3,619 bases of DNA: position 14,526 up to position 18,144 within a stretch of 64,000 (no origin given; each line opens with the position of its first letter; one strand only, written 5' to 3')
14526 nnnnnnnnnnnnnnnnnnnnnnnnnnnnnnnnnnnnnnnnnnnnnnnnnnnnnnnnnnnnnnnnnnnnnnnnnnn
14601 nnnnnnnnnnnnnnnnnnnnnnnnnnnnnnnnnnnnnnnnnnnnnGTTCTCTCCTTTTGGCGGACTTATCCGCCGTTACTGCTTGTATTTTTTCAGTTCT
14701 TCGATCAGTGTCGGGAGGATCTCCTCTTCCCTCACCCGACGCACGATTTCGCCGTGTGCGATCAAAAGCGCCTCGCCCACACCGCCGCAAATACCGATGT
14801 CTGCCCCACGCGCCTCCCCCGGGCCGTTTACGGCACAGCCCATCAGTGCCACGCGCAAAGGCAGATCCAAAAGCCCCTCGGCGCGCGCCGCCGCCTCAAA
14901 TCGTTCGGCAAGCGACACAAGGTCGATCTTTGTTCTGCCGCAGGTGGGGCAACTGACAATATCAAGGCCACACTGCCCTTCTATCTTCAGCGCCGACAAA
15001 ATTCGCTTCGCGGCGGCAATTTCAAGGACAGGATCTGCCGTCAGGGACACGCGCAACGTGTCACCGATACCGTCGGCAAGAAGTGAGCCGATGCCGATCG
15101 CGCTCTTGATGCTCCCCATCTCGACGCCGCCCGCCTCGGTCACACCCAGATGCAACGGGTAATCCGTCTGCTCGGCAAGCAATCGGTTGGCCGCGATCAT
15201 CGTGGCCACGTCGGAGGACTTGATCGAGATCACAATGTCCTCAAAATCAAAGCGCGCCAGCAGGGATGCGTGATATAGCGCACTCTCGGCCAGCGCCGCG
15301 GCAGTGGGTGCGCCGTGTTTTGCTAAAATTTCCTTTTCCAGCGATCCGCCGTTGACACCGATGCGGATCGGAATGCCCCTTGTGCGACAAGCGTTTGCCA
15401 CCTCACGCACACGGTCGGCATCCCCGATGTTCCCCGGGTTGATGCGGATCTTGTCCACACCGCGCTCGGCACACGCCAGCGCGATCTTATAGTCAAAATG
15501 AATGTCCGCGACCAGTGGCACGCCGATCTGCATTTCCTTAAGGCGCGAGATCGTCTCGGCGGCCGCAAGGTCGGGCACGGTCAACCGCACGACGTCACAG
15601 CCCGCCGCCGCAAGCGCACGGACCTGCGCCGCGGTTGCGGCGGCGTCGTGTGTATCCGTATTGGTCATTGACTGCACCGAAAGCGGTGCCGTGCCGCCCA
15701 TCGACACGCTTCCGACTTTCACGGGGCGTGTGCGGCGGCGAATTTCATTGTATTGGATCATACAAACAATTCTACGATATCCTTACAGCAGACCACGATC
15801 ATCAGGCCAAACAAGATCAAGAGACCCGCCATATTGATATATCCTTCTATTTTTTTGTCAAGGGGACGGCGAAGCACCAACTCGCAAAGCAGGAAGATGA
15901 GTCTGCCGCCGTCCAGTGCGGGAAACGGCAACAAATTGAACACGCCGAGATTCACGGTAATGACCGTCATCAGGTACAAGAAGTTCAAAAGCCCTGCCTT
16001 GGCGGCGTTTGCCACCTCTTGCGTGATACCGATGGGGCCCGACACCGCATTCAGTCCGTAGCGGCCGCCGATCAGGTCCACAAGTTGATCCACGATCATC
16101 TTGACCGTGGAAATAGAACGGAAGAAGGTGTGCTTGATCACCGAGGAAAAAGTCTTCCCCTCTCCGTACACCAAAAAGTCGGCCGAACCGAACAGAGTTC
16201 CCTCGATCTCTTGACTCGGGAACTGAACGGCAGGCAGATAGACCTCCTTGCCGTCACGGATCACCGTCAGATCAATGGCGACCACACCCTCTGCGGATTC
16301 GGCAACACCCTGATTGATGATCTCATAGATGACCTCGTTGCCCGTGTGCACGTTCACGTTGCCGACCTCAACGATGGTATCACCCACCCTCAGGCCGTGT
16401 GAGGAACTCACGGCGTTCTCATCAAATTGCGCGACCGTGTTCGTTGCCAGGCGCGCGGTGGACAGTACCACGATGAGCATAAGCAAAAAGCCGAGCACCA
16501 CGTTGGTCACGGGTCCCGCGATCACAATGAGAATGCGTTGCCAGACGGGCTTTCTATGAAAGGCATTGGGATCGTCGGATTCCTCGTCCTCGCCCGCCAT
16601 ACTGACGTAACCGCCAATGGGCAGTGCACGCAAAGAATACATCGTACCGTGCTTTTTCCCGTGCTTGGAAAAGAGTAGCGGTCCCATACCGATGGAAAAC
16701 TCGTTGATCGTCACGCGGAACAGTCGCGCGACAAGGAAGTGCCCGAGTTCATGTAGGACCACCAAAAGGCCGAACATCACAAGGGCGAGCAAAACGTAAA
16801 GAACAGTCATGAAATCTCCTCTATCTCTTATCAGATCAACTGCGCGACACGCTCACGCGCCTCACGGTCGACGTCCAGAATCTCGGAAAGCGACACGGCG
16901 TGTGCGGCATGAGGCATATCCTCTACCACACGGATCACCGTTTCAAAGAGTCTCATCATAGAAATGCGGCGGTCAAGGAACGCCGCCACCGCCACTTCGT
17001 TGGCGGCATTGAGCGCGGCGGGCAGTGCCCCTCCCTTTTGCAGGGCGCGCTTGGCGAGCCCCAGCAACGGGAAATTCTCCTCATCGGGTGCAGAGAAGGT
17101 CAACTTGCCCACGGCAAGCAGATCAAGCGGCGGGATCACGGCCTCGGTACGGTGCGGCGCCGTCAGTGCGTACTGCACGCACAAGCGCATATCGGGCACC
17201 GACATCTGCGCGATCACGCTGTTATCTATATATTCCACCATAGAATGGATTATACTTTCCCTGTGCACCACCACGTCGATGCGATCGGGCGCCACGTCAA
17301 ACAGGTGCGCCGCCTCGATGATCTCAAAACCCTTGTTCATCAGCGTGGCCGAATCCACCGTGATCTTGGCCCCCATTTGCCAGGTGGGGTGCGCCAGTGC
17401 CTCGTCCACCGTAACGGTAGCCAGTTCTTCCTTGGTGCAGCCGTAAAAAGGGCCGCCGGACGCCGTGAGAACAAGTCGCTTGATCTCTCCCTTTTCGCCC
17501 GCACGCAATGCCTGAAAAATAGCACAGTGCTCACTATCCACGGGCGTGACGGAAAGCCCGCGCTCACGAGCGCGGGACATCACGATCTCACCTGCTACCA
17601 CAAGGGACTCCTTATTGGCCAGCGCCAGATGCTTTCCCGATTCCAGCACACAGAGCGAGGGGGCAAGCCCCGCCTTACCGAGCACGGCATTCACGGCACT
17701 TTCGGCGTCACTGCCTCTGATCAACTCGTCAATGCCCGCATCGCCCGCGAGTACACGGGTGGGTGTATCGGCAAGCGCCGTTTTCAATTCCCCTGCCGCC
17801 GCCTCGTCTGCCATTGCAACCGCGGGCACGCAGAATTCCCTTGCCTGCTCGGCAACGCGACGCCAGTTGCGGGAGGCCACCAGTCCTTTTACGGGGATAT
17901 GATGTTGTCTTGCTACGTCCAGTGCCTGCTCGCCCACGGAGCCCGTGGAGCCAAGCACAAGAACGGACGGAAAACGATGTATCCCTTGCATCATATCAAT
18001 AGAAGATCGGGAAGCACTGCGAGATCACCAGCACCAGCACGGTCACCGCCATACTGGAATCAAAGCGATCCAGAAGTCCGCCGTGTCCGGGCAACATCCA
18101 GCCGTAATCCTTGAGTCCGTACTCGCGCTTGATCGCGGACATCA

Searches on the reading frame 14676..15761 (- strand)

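Call 80: search_protein_families(library=pfam, proteins=[window:14676-15761:-], max_evalue=0.0001)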
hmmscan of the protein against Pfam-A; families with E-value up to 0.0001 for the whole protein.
window:14676-15761:- (361 aa): 1 family
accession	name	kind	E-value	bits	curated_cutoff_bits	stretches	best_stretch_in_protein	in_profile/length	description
PF04551.19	GcpE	-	1.3e-139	465.4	32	1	11-358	1-343/343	GcpE protein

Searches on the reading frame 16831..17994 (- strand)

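Call 43: search_protein_families(library=ncbifam, proteins=[window:16831-17994:-], max_evalue=1e-10)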
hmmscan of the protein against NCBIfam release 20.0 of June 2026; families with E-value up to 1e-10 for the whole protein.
window:16831-17994:- (387 aa): 3 families
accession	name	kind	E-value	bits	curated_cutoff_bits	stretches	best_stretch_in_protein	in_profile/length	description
TIGR00243.1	Dxr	equivalog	3.9e-130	434.3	315.7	1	11-384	4-381/389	1-deoxy-D-xylulose-5-phosphate reductoisomerase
NF009114.0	PRK12464.1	equivalog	6.2e-126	420.4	461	1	11-387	5-382/389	1-deoxy-D-xylulose-5-phosphate reductoisomerase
NF003938.0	PRK05447.1-1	equivalog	1.4e-111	373.4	515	1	11-385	4-391/398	1-deoxy-D-xylulose-5-phosphate reductoisomerase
